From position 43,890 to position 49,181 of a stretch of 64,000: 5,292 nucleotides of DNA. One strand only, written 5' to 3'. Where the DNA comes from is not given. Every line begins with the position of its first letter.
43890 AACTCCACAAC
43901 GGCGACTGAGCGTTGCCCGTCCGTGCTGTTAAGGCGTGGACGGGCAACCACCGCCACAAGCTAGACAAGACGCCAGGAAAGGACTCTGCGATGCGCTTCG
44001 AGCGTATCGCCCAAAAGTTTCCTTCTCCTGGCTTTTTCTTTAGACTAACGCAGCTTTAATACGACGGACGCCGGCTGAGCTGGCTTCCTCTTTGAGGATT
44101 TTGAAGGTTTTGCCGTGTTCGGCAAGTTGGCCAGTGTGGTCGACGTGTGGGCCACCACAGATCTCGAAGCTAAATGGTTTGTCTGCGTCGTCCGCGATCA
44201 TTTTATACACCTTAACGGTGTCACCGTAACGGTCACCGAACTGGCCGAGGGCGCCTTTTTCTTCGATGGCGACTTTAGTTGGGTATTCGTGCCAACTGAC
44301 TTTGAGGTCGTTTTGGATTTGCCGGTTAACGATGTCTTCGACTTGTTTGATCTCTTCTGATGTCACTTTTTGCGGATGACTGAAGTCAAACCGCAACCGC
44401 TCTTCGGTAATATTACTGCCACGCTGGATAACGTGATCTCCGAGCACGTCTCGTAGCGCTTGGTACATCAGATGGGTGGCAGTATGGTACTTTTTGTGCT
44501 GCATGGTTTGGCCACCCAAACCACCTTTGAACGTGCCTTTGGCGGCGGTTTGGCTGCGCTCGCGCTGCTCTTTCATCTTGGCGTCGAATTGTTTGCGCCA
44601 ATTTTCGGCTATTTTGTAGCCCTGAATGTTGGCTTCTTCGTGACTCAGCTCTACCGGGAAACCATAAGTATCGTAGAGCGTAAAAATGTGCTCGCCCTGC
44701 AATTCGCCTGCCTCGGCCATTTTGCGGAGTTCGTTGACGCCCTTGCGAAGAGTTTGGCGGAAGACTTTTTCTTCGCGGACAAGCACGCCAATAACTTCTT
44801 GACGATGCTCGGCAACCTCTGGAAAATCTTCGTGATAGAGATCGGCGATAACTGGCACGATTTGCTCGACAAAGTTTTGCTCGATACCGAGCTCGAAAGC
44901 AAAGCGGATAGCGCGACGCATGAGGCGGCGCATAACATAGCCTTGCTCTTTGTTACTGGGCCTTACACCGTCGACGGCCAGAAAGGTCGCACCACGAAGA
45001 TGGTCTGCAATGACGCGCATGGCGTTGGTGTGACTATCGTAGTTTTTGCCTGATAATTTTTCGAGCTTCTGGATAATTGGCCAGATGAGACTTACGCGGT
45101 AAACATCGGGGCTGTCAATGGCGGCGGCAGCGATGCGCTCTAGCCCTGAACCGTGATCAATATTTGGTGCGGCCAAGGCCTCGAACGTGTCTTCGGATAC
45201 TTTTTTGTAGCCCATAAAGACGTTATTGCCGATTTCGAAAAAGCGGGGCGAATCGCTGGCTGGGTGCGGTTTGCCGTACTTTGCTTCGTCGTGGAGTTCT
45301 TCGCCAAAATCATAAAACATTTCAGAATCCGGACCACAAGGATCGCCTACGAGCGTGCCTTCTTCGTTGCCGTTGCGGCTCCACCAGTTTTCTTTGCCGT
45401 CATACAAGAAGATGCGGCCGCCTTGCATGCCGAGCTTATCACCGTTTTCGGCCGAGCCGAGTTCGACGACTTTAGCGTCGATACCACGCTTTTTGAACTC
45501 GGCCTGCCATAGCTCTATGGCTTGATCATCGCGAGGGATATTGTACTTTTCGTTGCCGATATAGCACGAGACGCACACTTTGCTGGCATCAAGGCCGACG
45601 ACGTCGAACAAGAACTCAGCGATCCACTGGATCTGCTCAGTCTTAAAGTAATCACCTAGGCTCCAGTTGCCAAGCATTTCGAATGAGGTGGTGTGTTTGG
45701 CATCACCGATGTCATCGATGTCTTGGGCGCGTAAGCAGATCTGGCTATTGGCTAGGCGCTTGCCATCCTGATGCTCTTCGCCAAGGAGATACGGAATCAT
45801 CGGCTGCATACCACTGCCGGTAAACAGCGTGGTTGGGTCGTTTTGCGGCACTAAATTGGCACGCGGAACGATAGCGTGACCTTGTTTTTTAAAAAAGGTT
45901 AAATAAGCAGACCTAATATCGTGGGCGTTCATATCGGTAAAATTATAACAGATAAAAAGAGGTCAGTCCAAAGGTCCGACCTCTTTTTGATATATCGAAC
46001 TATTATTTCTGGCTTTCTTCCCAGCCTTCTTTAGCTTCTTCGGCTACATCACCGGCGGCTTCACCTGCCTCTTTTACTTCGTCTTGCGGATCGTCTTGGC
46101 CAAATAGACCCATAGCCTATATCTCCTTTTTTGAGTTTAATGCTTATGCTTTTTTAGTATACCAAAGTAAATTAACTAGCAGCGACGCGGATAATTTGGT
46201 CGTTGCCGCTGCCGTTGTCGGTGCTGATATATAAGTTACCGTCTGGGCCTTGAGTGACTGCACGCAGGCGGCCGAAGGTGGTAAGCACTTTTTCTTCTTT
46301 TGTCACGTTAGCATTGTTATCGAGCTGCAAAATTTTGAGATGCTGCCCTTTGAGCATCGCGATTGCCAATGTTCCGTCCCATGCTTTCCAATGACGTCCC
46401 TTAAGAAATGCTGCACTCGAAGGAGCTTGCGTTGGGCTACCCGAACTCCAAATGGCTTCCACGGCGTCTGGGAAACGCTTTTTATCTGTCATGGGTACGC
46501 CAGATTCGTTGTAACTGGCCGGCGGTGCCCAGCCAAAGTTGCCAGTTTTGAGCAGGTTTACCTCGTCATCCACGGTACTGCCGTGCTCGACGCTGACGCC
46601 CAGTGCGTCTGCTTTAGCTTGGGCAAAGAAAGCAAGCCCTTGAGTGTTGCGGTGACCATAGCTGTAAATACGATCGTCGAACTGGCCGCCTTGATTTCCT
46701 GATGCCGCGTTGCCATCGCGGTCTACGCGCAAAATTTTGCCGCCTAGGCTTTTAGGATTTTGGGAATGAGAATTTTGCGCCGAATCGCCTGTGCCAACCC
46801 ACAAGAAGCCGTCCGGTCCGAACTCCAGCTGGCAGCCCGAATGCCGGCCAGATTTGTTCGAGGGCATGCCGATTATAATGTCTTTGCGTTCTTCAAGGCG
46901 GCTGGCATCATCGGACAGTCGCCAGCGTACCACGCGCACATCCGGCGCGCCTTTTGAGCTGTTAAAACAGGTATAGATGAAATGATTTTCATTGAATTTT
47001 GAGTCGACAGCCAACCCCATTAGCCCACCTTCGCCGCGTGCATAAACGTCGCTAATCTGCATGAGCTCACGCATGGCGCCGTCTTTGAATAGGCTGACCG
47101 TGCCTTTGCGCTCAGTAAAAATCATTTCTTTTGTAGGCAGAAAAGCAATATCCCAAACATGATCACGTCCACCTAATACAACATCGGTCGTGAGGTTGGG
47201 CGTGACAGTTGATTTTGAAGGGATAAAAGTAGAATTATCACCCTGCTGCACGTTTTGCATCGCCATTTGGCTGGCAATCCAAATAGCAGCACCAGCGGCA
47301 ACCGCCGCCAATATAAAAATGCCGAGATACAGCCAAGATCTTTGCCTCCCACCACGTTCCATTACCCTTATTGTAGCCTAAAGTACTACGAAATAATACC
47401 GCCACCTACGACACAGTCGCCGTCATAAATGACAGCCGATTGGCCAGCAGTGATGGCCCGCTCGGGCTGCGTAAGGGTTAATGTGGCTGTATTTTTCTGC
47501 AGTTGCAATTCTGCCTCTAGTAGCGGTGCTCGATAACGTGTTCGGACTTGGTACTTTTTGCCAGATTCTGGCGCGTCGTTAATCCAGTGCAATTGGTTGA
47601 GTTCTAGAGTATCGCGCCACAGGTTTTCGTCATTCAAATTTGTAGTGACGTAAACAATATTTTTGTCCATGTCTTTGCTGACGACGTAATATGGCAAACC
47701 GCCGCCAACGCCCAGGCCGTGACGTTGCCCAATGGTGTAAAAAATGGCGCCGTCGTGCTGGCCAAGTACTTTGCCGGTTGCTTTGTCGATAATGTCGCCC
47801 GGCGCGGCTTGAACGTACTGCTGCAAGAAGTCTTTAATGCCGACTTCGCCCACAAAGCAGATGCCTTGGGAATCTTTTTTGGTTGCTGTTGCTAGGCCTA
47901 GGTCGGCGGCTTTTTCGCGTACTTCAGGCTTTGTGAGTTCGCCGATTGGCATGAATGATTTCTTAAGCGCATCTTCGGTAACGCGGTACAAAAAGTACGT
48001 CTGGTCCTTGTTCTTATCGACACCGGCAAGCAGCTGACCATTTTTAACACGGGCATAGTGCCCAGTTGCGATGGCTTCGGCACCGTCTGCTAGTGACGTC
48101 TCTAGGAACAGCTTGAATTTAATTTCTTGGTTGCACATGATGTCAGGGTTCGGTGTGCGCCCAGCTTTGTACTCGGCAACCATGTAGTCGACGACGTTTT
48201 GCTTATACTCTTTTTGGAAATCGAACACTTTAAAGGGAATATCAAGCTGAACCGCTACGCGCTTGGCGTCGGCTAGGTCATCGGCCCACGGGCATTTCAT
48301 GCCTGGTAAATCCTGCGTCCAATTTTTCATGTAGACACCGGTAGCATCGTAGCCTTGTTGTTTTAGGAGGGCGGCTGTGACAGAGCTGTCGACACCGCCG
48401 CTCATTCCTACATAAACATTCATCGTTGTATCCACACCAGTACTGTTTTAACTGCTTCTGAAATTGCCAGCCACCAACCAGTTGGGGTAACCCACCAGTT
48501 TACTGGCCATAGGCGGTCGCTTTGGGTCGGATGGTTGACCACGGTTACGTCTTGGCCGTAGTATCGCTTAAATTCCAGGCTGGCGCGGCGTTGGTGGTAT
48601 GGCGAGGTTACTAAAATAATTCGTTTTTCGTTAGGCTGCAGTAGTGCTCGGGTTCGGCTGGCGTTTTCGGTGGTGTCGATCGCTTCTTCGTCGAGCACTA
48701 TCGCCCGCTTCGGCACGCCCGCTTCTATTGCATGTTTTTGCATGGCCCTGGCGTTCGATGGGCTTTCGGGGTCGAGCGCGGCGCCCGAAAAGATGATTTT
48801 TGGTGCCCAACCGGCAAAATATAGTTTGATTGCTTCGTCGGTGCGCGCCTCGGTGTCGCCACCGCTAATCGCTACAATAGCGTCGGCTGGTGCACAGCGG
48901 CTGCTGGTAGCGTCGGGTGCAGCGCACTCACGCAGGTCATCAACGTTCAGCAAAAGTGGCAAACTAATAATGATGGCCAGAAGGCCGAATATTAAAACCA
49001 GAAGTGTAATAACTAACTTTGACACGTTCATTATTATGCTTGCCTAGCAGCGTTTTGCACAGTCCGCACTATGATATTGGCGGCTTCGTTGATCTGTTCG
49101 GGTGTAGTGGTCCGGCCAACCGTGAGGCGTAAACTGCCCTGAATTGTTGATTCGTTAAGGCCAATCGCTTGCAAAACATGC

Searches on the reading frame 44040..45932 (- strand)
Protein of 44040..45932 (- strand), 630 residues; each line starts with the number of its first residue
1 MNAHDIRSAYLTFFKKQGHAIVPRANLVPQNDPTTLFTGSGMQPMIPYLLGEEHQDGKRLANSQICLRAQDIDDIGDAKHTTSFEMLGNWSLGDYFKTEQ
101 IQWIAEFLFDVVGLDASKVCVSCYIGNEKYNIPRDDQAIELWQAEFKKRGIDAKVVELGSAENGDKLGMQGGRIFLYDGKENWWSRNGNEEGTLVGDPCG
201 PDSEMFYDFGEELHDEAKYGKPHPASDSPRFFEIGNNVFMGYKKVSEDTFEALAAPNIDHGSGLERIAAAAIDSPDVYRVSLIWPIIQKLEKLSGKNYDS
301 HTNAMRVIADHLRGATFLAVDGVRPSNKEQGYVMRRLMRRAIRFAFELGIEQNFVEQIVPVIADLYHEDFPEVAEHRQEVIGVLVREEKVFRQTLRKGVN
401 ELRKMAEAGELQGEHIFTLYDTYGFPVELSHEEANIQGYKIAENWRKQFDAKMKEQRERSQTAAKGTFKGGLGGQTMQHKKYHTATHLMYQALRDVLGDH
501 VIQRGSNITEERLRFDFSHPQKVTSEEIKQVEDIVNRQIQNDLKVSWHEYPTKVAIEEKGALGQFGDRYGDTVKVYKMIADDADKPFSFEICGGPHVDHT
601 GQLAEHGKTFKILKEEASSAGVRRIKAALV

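Call 77: search_protein_families(library=pfam, max_evalue=0.00001, proteins=[window:44040-45932:-])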
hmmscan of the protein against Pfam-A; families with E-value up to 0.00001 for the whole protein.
window:44040-45932:- (630 aa): 2 families
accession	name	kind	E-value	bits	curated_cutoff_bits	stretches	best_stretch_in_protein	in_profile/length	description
PF01411.24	tRNA-synt_2c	-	1.6e-116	390.5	30.3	1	5-493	1-460/552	tRNA synthetases class II (A)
PF07973.19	tRNA_SAD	-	1.2e-11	44.9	24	1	573-625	1-43/44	Threonyl and Alanyl tRNA synthetase second additional domain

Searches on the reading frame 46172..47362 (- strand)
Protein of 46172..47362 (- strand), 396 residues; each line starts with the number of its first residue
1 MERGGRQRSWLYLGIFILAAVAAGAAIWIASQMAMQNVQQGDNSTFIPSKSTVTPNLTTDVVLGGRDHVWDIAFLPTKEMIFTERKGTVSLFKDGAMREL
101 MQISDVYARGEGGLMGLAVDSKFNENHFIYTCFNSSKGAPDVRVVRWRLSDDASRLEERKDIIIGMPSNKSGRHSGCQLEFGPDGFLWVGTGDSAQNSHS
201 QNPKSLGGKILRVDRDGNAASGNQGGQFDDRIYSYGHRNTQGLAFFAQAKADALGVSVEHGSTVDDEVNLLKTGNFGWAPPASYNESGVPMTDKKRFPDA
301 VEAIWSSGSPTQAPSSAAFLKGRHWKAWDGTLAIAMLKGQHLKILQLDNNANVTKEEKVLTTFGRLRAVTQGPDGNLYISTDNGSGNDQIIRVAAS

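Call 77: search_protein_families(library=pfam, max_evalue=0.00001, proteins=[window:46172-47362:-])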
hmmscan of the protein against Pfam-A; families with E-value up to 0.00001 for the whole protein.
window:46172-47362:- (396 aa): 1 family
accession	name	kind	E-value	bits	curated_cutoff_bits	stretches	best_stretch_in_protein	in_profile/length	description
PF07995.17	GSDH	-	5.5e-82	276.1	25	1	67-387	2-329/332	Glucose / Sorbosone dehydrogenase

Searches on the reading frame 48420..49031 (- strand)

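Call 84: search_protein_families(library=pfam, max_evalue=0.00001, proteins=[window:48420-49031:-])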
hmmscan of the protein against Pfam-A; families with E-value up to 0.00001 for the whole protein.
window:48420-49031:- (203 aa): 1 family
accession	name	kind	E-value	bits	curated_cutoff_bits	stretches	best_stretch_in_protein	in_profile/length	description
PF02698.23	DUF218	-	3.8e-27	95.2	27.6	1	50-181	1-118/133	DUF218 domain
